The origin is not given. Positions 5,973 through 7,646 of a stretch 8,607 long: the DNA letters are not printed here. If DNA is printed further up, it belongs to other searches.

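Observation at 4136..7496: Translationally coupled B12-radical-SAM / SDR / polyprenyl-phosphate GT2 trio of unassigned function, next to a Wzm/Wzt glycan exporter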

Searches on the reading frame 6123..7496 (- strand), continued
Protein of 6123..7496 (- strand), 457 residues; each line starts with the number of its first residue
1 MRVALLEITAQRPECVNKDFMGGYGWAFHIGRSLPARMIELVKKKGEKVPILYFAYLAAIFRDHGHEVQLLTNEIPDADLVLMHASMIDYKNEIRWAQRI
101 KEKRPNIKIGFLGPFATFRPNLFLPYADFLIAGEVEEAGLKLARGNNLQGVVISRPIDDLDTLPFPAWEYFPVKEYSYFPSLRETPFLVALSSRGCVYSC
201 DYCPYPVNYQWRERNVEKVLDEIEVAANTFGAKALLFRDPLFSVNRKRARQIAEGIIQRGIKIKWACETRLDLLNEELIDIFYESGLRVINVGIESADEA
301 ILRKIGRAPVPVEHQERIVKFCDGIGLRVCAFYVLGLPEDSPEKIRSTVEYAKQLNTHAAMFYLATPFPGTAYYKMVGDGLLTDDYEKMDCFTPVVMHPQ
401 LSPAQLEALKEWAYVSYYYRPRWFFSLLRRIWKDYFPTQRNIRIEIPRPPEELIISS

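Call 66: search_protein_families(library=ncbifam, proteins=[L062:10001-11239:+, L077:10001-11272:+, L007:10001-11269:+, L004:10001-11308:+, L035:10001-11278:+, L016:10001-11296:+], max_evalue=1e-30)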
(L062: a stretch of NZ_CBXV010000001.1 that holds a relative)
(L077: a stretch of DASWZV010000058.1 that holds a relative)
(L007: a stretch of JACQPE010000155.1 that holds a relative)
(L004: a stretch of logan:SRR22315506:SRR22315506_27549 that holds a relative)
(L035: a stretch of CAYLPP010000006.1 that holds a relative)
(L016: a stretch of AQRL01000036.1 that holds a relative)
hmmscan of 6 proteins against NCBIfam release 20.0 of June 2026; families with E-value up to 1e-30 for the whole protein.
L062:10001-11239:+ (413 aa): 3 families
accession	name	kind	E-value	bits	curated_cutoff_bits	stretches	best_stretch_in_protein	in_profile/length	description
NF033070.1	rSAM_AprD4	equivalog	2.5e-36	125.6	500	1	136-360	163-388/456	AprD4 family radical SAM diol-dehydratase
TIGR03471.1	HpnJ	equivalog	8.3e-35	120.6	577.6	1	136-411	162-441/472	hopanoid biosynthesis associated radical SAM protein HpnJ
TIGR02026.1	BchE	equivalog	3.3e-31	108.7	481.35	1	135-407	162-431/497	magnesium-protoporphyrin IX monomethyl ester anaerobic oxidative cyclase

L077:10001-11272:+ (424 aa): 1 family
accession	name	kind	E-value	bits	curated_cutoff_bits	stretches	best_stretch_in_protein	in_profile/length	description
NF033070.1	rSAM_AprD4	equivalog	6.3e-31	107.8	500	0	184-377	192-389/456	AprD4 family radical SAM diol-dehydratase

L007:10001-11269:+ (423 aa): 2 families
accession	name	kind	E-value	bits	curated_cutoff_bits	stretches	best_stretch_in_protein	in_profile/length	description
TIGR03471.1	HpnJ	equivalog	5.8e-53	180.4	577.6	1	68-422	59-437/472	hopanoid biosynthesis associated radical SAM protein HpnJ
TIGR02026.1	BchE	equivalog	2.1e-34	119.3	481.35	1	152-419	162-429/497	magnesium-protoporphyrin IX monomethyl ester anaerobic oxidative cyclase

L004:10001-11308:+ (435 aa): 3 families
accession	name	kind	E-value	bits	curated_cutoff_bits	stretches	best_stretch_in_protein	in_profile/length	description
TIGR03471.1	HpnJ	equivalog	6.7e-48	163.7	577.6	1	68-432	59-449/472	hopanoid biosynthesis associated radical SAM protein HpnJ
TIGR02026.1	BchE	equivalog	2.6e-38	132.1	481.35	1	152-427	164-440/497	magnesium-protoporphyrin IX monomethyl ester anaerobic oxidative cyclase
NF033070.1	rSAM_AprD4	equivalog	9.3e-37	127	500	1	153-404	165-420/456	AprD4 family radical SAM diol-dehydratase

L035:10001-11278:+ (426 aa): 4 families
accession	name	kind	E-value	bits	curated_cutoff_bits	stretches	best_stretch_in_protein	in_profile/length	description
TIGR03471.1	HpnJ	equivalog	4.7e-53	180.7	577.6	1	76-425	67-439/472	hopanoid biosynthesis associated radical SAM protein HpnJ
TIGR02026.1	BchE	equivalog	2.5e-42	145.4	481.35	1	153-421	164-430/497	magnesium-protoporphyrin IX monomethyl ester anaerobic oxidative cyclase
NF033070.1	rSAM_AprD4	equivalog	7.3e-35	120.7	500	1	152-407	163-420/456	AprD4 family radical SAM diol-dehydratase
TIGR04072.2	rSAM_ladder_B12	equivalog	4.3e-31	108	360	0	122-385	116-380/443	lipid biosynthesis B12-binding/radical SAM protein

L016:10001-11296:+ (432 aa): 5 families
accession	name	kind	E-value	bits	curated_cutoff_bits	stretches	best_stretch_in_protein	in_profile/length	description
TIGR03471.1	HpnJ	equivalog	1.8e-53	182.1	577.6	1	74-427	64-440/472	hopanoid biosynthesis associated radical SAM protein HpnJ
TIGR02026.1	BchE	equivalog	3.3e-40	138.4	481.35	1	153-430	164-437/497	magnesium-protoporphyrin IX monomethyl ester anaerobic oxidative cyclase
NF033070.1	rSAM_AprD4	equivalog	1.6e-38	132.8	500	1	158-411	169-423/456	AprD4 family radical SAM diol-dehydratase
NF038361.1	rSAM_Sden_1168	equivalog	5e-35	121.1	575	1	156-413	247-509/560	Sden_1168 family B12-binding radical SAM P-methyltransferase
TIGR04072.2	rSAM_ladder_B12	equivalog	2.8e-32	111.9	360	1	94-362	86-354/443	lipid biosynthesis B12-binding/radical SAM protein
